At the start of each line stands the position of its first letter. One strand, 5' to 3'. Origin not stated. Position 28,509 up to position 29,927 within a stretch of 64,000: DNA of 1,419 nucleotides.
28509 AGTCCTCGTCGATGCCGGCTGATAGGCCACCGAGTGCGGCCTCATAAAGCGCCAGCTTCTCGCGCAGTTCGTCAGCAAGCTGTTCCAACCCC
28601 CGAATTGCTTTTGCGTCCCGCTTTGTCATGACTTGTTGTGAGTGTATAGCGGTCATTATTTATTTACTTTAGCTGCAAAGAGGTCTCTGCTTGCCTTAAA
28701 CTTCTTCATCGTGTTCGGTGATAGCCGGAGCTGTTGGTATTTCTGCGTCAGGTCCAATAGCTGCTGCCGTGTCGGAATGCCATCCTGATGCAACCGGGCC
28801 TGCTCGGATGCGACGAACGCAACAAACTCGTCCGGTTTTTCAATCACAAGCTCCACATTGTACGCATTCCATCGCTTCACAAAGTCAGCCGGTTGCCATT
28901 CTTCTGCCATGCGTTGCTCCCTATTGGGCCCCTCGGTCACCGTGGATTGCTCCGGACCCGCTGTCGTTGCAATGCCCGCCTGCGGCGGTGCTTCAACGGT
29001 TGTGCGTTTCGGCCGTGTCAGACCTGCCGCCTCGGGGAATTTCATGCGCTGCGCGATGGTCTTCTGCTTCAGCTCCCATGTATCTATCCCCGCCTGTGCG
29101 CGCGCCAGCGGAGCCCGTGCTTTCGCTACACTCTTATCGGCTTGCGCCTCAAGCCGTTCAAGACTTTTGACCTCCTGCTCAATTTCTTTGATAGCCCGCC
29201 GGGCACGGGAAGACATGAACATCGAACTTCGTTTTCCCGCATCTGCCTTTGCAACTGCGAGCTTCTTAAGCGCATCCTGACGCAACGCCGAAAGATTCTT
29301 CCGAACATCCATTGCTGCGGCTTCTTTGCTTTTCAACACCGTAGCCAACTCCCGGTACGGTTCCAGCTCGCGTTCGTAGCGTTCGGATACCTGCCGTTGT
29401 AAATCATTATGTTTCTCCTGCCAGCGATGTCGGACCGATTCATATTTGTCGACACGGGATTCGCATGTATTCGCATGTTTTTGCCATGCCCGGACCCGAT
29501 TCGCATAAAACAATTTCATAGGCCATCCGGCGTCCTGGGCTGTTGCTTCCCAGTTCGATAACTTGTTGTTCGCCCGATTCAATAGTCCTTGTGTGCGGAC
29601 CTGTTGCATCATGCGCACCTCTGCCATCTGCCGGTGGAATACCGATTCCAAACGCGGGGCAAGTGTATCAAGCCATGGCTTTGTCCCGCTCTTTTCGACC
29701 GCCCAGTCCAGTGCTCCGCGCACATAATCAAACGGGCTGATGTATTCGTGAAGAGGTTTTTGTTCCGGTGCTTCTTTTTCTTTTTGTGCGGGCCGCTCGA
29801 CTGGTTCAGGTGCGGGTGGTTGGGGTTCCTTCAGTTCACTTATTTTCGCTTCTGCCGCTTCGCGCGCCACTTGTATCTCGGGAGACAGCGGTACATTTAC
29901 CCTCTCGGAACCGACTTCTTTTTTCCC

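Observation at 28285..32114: Four-gene operon of charged coiled-coil proteins of unknown function, including an 821-aa protein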

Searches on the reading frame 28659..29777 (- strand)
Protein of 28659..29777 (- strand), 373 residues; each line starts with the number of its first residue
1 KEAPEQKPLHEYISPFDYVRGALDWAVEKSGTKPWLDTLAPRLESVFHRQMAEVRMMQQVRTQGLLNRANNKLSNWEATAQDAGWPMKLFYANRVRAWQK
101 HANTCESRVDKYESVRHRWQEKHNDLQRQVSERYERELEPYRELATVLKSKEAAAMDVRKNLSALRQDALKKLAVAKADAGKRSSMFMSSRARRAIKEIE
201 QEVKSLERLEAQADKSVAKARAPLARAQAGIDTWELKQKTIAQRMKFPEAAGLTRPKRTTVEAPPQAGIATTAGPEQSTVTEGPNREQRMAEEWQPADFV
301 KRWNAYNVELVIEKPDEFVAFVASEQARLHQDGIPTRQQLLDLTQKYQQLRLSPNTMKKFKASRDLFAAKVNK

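Call 22: find_related_loci(query=window:28659-29762:-, collection=genome_contigs, flank=10000)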
Query window:28659-29762:- (368 aa) in genome_contigs; peptide patterns used: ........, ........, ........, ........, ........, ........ (x = any residue, [..] = any of these).
122 stretches matched a pattern, but none encodes a relative of the query by tblastn (E <= 1e-3).

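Call 30: search_protein_representatives(protein=window:28659-29762:-)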
Query: 368 residues. Proteins with E-value up to 0.001 (for the whole library): 20; up to 1e-10: 19; up to 1e-30: 16. The best 20 are listed.
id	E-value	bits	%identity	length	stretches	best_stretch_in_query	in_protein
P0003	5.0e-205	696.8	87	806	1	2-368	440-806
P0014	4.1e-95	335.5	47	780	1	11-368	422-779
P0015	1.0e-56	209.2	37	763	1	14-361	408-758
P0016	1.5e-54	202.1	37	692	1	12-362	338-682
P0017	2.2e-50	188.4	39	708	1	12-355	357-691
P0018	1.5e-49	185.6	37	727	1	12-344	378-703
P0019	2.7e-48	181.5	54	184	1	82-264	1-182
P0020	1.2e-47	179.5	35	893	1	12-361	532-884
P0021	4.9e-46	174.1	36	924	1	12-347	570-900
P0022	2.0e-43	165.5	36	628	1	12-367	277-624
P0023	2.3e-41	158.7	34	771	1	18-359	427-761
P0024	2.9e-41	158.4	37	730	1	18-348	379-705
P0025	1.8e-38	149.2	32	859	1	3-362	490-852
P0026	4.1e-34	134.9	31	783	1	12-363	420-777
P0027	1.4e-31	126.6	34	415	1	3-241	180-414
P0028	5.6e-31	124.6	32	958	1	14-345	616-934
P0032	6.9e-06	42.1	25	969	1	37-356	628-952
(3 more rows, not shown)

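Call 40: find_encoding_contigs(protein=P0014, flank=10000, max_places=2)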
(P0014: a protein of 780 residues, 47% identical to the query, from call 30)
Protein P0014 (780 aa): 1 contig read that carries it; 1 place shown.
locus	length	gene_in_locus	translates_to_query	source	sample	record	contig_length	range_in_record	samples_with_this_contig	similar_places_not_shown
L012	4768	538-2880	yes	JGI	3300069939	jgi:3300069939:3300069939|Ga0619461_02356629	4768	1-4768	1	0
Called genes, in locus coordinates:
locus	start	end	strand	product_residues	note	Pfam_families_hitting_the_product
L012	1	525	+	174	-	?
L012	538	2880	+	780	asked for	-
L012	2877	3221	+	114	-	-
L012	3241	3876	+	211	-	-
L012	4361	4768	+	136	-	?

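Call 43: predict_structure(alignment_id=A3)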
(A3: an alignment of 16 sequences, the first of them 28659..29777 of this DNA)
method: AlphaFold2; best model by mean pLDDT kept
length: 373 residues; sequences in the alignment: 16
mean_pLDDT: 80.3   pTM: 0.47
mean pLDDT of the five models: 80.3, 77.1, 75.9, 75.7, 74.9
residues with pLDDT >= 90: 121; 70-90: 174; 50-70: 42; < 50: 36
segments of 3 or more residues with pLDDT < 50: 1-13, 262-283
pLDDT, mean of each block of 10 residues (from residue 1): 41 61 68 69 84 89 90 91 86 90 89 90 89 90 93 91 92 88 67 87 90 90 93 91 82 61 41 37 63 89 78 88 88 87 89 80 82 72
secondary structure, 60 per line:
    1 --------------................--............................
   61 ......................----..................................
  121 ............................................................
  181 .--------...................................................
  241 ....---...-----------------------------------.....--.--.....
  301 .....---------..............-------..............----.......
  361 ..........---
elements in order: H15-30 H33-82 H87-181 H190-244 H286-290 H296-305 H315-328 H337-349 H354-370

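Call 46: search_solved_structures(query=A3, max_evalue=10)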
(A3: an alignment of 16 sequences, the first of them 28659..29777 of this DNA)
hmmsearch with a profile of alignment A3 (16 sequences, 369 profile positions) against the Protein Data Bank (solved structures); distinct sequences matched with E-value up to 10: 22.
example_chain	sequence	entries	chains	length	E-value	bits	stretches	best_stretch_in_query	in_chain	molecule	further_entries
4lin_A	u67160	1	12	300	0.064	15.5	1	188-235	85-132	Tail needle protein gp26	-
5xg2_A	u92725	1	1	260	0.087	15.1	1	193-260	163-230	Chromosome partition protein Smc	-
2ynz_A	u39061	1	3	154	0.088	15.1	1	191-306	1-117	GENERAL CONTROL PROTEIN GCN4, PUTATIVE INNER MEMBRANE PROTEIN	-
5m6q_A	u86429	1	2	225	0.35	13.1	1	278-309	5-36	Uncharacterized protein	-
2zqm_A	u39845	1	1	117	0.67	12.2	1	143-227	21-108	Prefoldin beta subunit 1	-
8f3b_A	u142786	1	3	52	0.8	11.9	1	190-237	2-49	IQN22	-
6e36_A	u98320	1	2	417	0.83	11.9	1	200-254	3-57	Probable cell-surface antigen I/II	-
13hr_I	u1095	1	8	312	0.92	11.7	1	123-219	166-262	Mce/MlaD domain-containing protein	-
2zdi_A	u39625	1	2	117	1.1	11.5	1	146-227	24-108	Prefoldin subunit beta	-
6psa_A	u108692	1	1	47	2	10.6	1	190-232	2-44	IQN17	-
2r3c_A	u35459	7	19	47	2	10.6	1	190-232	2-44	gp41 N-peptide | IQN17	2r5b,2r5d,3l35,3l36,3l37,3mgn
1czq_A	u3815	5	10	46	2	10.6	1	190-232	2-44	FUSION PROTEIN BETWEEN THE HYDROPHOBIC POCKET OF HIV GP41 AND GCN4-PIQI | FUSION PROTEIN BETWEEN THE HYDROPHOBIC POCKET OF HIV GP41 AND GENERAL CONTROL PROTEIN 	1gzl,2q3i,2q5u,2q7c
8zbm_C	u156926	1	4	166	2.1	10.5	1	186-270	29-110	Tropomyosin beta chain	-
8f3a_A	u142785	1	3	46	2.7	10.2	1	191-232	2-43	IQN17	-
8vwe_C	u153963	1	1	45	2.7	10.2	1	191-232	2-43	Transmembrane protein gp41 IQN17 peptide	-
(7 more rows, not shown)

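Call 52: search_protein_families(library=pfam, proteins=[L012:3241-3876:+], max_evalue=0.05)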
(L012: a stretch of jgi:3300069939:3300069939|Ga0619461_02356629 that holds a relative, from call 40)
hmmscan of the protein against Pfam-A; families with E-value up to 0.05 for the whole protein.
L012:3241-3876:+ (211 aa): 0 families

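Call 60: find_encoding_contigs(protein=P0032, flank=8000, max_places=1)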
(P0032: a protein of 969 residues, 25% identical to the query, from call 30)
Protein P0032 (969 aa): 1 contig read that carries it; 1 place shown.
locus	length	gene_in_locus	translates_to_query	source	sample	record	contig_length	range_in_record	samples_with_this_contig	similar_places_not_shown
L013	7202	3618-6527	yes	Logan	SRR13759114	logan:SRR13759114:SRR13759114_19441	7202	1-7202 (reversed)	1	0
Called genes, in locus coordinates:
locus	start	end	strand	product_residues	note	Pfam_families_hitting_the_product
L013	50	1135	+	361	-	PF00162:PGK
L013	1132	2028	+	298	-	-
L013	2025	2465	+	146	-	PF00075:RNase_H, PF13456:RVT_3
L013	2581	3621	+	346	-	-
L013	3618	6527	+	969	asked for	-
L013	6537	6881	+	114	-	-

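Call 61: find_encoding_contigs(protein=P0028, flank=8000, max_places=1)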
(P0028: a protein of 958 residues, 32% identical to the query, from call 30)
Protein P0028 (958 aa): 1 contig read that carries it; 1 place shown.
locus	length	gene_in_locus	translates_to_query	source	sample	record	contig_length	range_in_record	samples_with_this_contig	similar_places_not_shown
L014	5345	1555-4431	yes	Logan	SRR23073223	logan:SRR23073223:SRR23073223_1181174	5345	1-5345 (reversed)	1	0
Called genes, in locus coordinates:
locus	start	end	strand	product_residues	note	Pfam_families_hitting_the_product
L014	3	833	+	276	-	?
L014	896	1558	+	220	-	-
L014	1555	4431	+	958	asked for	-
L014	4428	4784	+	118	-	-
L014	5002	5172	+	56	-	-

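Call 62: find_encoding_contigs(protein=P0021, flank=8000, max_places=1)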
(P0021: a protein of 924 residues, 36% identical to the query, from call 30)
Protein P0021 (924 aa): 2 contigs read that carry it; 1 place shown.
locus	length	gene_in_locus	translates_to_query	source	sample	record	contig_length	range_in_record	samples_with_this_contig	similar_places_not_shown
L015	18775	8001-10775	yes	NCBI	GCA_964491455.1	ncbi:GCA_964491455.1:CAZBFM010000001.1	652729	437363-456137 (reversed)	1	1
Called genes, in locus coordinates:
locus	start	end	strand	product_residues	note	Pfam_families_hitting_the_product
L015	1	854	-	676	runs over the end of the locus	PF01751:Toprim, PF01131:Topoisom_bac, PF01396:Zn_ribbon_Top1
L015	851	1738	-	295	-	PF02481:DNA_processg_A, PF17782:WHD_DprA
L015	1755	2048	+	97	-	-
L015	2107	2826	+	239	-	PF00535:Glycos_transf_2, PF10111:Glyco_tranf_2_2 (weak), PF13641:Glyco_tranf_2_3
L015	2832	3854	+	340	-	PF01087:GalP_UDP_transf, PF01230:HIT (faint), PF02744:GalP_UDP_tr_C (faint), PF16268:DUF4921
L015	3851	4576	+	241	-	PF00121:TIM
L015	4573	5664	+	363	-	PF00162:PGK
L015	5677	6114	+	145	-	PF00075:RNase_H, PF13456:RVT_3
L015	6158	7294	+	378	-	-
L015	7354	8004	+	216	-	-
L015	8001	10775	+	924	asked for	-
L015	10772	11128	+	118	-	-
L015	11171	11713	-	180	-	-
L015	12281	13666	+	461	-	PF13727:CoA_binding_3 (weak), PF02397:Bac_transf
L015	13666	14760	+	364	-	PF13439:Glyco_transf_4 (weak), PF00534:Glycos_transf_1, PF13692:Glyco_trans_1_4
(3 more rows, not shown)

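Call 64: fold_search(model_id=the predicted structure, library=pdb)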
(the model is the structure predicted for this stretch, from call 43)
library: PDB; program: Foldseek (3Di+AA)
matches with E <= 10: 599; with E <= 0.001: 0
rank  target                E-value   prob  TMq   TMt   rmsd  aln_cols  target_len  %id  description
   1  3zx6_A                1.0e-01  0.98  0.25  0.30  40.2       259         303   12  Structure of Hamp(AF1503)-Tsr fusion - Hamp (A291V) mutant (released 2012-02-29)
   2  4tql_B                1.1e-01  0.84  0.20  0.28  23.0       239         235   13  Computationally designed three helix bundle (released 2014-10-15)
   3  5i6j                  1.3e-01  0.28  0.18  0.16  40.6       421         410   11  Crystal Structure of SRGAP2 F-BARx (released 2017-03-08)
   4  3zx6_B                1.7e-01  0.97  0.25  0.30  36.8       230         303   11  Structure of Hamp(AF1503)-Tsr fusion - Hamp (A291V) mutant (released 2012-02-29)
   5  4tql_A                1.7e-01  0.69  0.20  0.29  31.0       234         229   16  Computationally designed three helix bundle (released 2014-10-15)
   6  2b5u_A                1.8e-01  1.00  0.28  0.22  14.1       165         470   19  Crystal Structure Of Colicin E3 V206C Mutant In Complex With Its Immunity Protein (released 2006-11-07)
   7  9a65_B                2.0e-01  0.38  0.19  0.12  50.4       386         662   12  Integrative model of YVAQ-MCPB by crosslinking MS and deep learning (released 2024-09-18)
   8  5i6r                  2.0e-01  0.20  0.17  0.16  38.1       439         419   12  Crystal Structure of srGAP2 F-BARx WT Form-1 (released 2017-08-30)
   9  5i7d_A                2.1e-01  0.25  0.19  0.18  39.3       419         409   12  Crystal Structure of srGAP2 F-BARx WT Form-2 (released 2017-08-30)
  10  7aal_A                2.5e-01  0.82  0.25  0.30   9.7       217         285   14  Crystal structure of the F-BAR domain of PSTIPIP1, G258A mutant (released 2022-02-23)
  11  8auc_B                2.6e-01  0.77  0.22  0.17  25.9       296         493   13  Structure of peptidoglycan hydrolase Cg1735 from Corynebacterium glutamicum, trigonal crystal form (released 2023-01-18)
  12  5ew5_A                2.7e-01  0.82  0.21  0.17  12.8       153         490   16  Crystal Structure of Colicin E9 In Complex with Its Immunity Protein Im9 (released 2016-07-20)
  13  2wcd_A                2.7e-01  0.33  0.16  0.19  30.4       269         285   13  Crystal structure of the assembled cytolysin A pore (released 2009-05-05)
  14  9a69_B                2.9e-01  0.92  0.26  0.16  51.2       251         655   12  Integrative model of MCPB-MCPC by crosslinking MS and deep learning (released 2024-09-18)
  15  7aam_B                2.9e-01  0.89  0.24  0.30  10.0       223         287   13  Crystal structure of the F-BAR domain of PSTIPIP1 bound to the CTH domain of the phosphatase LYP (released 2022-02-23)
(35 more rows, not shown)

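Call 65: fold_search(model_id=the predicted structure, library=viral)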
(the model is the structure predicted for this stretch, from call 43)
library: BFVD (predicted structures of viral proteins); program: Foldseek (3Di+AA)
matches with E <= 10: 509; with E <= 0.001: 0
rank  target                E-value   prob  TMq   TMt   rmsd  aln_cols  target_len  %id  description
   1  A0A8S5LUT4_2          2.9e-02  1.00  0.26  0.13  37.8       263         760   14  Tail protein [Siphoviridae sp. ctMsr1]
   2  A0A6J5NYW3            3.9e-02  0.99  0.25  0.17  28.5       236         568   10  Endonuclease subunit [uncultured Caudovirales phage]
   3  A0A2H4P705            5.3e-02  0.93  0.22  0.12  52.4       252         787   16  GDSL-like lipase [Pseudomonas phage nickie]
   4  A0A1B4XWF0            5.6e-02  0.63  0.22  0.08  29.4       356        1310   10  DNA repair [Tenacibaculum phage pT24]
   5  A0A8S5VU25            5.9e-02  0.93  0.25  0.12  38.1       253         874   13  STRUCTURAL MAINTENANCE OF CHROMOSOMES PROTEIN [Ackermannviridae sp.]
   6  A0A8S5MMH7            7.6e-02  0.91  0.29  0.12  32.2       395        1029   12  STRUCTURAL MAINTENANCE OF CHROMOSOMES PROTEIN [Siphoviridae sp. ctxc31]
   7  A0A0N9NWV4            7.6e-02  0.87  0.24  0.10  44.6       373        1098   10  (no name in the UniProt tables at hand)
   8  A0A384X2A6            8.8e-02  0.60  0.21  0.15  40.9       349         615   11  (no name in the UniProt tables at hand)
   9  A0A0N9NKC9            9.2e-02  0.97  0.22  0.07  39.2       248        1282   11  (no name in the UniProt tables at hand)
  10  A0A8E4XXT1            1.1e-01  0.54  0.15  0.10  32.4       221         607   15  Recombination endonuclease subunit [Maribacter phage Colly_1]
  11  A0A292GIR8            1.1e-01  0.16  0.14  0.05  42.5       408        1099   12  (no name in the UniProt tables at hand)
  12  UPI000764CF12         1.2e-01  0.80  0.26  0.15  45.0       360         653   10  (no name look-up for this kind of identifier)
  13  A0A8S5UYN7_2          1.2e-01  0.60  0.18  0.10  27.3       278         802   14  Endosialidase chaperone [Siphoviridae sp. ctkKt3]
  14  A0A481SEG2            1.2e-01  0.51  0.23  0.17  23.9       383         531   13  Uncharacterized protein [Phthorimaea operculella granulovirus]
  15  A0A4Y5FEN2            1.2e-01  0.30  0.17  0.07  33.9       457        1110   12  Tape measure protein [Lactobacillus phage 521B]
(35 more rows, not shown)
